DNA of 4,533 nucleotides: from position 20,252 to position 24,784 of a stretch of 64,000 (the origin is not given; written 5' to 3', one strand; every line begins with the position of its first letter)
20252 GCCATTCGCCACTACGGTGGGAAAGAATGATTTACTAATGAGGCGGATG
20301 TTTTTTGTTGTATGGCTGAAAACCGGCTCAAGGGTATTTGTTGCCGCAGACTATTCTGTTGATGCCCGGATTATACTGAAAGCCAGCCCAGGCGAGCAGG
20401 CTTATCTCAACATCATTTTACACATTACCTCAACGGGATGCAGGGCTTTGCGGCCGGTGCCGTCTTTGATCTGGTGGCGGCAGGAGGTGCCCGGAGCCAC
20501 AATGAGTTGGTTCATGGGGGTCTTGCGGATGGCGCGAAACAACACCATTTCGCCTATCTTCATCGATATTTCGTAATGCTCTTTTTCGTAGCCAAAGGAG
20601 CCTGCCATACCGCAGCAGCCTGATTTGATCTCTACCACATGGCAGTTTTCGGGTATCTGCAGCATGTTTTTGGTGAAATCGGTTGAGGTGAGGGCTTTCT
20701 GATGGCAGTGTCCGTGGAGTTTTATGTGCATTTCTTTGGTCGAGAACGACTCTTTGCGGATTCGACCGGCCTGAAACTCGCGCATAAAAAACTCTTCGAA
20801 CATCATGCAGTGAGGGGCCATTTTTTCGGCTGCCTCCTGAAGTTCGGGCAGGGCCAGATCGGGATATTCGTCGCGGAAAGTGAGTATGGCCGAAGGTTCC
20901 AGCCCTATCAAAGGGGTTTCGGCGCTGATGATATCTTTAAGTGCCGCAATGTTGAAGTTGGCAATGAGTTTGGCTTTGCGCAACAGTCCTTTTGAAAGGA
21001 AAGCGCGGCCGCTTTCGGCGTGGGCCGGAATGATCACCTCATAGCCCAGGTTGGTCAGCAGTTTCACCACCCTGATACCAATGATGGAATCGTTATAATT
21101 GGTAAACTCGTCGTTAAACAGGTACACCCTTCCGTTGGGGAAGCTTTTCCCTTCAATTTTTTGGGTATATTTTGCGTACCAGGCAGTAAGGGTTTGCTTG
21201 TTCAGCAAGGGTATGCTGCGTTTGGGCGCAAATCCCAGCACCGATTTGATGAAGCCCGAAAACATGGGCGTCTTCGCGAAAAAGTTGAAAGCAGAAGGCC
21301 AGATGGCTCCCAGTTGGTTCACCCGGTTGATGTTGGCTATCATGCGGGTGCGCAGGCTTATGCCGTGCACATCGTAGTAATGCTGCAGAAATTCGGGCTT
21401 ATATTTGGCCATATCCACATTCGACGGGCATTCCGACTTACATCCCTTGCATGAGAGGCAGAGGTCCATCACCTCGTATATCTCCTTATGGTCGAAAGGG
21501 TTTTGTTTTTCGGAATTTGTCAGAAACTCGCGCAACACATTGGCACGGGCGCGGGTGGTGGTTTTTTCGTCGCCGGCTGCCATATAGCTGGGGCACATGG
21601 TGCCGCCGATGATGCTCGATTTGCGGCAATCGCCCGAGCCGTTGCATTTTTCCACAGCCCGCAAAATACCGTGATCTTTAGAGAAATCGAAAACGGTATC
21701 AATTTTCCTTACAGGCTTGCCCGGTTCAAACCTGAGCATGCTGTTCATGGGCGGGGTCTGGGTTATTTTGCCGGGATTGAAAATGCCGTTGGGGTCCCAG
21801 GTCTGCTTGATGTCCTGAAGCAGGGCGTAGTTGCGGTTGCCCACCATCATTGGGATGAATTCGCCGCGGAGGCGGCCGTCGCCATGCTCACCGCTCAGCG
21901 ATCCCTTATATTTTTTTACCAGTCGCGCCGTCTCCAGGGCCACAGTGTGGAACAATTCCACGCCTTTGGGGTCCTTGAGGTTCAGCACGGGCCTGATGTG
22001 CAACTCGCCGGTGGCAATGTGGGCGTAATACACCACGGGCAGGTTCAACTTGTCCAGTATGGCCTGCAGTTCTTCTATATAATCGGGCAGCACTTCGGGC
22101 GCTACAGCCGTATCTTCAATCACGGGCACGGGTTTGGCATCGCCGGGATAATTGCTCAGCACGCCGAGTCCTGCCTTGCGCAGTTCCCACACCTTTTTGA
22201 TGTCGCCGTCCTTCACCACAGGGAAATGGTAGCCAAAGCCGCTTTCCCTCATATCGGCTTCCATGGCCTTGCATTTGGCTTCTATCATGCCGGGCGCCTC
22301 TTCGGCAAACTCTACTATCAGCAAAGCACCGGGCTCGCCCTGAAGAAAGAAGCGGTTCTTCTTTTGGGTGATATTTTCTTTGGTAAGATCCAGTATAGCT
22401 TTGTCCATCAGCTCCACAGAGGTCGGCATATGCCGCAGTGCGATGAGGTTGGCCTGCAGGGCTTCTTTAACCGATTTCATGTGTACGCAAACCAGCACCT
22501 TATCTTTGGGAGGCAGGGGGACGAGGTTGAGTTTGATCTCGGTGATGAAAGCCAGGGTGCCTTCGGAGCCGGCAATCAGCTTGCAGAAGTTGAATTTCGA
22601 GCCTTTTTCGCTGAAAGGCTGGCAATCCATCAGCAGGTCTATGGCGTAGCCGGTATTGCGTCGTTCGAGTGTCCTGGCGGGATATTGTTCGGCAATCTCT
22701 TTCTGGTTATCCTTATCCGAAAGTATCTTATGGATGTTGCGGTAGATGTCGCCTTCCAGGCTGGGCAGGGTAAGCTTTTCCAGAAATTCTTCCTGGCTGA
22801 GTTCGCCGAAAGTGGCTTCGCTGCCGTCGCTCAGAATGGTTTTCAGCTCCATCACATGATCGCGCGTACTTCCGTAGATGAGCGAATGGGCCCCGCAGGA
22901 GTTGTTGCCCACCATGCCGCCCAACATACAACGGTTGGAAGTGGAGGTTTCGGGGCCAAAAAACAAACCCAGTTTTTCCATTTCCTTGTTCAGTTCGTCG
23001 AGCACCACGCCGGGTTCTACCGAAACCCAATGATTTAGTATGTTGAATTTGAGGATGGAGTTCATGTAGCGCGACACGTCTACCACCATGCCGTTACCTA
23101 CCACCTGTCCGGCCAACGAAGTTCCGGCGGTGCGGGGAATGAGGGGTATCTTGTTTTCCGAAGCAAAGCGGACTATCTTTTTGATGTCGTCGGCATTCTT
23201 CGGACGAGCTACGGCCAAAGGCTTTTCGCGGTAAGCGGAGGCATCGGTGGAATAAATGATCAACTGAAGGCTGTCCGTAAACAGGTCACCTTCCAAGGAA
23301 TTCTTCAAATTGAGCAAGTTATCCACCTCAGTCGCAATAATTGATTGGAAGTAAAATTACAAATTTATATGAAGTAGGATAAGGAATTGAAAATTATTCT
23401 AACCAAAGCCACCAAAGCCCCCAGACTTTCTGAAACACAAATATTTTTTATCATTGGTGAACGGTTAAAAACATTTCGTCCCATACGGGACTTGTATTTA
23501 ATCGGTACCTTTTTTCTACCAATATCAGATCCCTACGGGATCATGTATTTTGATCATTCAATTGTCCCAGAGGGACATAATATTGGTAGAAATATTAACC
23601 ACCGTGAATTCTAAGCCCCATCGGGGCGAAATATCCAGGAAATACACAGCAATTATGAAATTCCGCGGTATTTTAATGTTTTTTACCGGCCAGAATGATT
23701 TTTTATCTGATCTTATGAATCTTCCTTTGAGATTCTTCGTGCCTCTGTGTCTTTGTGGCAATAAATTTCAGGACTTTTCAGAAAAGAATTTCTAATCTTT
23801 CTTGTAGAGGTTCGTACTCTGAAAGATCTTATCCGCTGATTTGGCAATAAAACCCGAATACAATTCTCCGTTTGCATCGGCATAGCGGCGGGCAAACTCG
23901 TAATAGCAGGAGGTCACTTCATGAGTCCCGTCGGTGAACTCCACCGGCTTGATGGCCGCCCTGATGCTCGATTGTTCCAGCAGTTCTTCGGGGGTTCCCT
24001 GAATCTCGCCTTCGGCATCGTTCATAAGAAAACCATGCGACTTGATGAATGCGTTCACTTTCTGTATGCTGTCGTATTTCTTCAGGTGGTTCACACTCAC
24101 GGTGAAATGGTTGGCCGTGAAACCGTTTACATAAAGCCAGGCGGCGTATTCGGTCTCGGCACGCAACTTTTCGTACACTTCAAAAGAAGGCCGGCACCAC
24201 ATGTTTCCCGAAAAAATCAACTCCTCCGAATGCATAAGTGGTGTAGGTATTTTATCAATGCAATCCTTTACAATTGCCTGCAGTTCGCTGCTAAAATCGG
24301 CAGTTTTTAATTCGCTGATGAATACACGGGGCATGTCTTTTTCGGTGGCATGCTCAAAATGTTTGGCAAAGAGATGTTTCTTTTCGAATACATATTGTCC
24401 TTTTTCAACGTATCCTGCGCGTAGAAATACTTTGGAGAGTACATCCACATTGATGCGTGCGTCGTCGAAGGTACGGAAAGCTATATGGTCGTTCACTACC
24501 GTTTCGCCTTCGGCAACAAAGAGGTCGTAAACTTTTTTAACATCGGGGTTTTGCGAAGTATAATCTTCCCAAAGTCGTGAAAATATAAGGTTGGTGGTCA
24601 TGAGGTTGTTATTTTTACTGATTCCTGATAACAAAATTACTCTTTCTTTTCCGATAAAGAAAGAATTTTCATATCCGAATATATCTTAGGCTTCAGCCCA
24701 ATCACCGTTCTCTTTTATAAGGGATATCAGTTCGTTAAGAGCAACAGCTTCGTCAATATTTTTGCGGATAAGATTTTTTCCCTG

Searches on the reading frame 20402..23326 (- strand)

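Call 55: search_protein_families(library=pfam, proteins=[window:20402-23326:-], max_evalue=0.0001)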
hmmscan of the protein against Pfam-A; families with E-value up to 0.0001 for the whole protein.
window:20402-23326:- (974 aa): 4 families
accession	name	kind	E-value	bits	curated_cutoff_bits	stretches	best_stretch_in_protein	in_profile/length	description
PF02913.24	FAD-oxidase_C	-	2.6e-49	168.6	21.2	1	273-521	2-248/248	FAD linked oxidases, C-terminal domain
PF01565.28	FAD_binding_4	-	2.8e-36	124.7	26.4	1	36-170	1-135/139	FAD binding domain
PF13534.11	Fer4_17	-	7e-09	36.5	22.2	1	560-638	1-61/61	4Fe-4S dicluster domain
PF13183.11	Fer4_8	-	1.4e-07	32.4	27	1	558-637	2-68/68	4Fe-4S dicluster domain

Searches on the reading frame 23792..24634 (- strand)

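Call 3: search_protein_families(library=pfam, proteins=[window:23792-24634:-], max_evalue=0.01)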
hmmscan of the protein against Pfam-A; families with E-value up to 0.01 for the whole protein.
window:23792-24634:- (280 aa): 1 family
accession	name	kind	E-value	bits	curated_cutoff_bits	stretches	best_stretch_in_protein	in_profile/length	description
PF07063.19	HGLS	-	9.1e-32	111.3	25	2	148-251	179-283/386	2-oxoadipate dioxygenase/decarboxylase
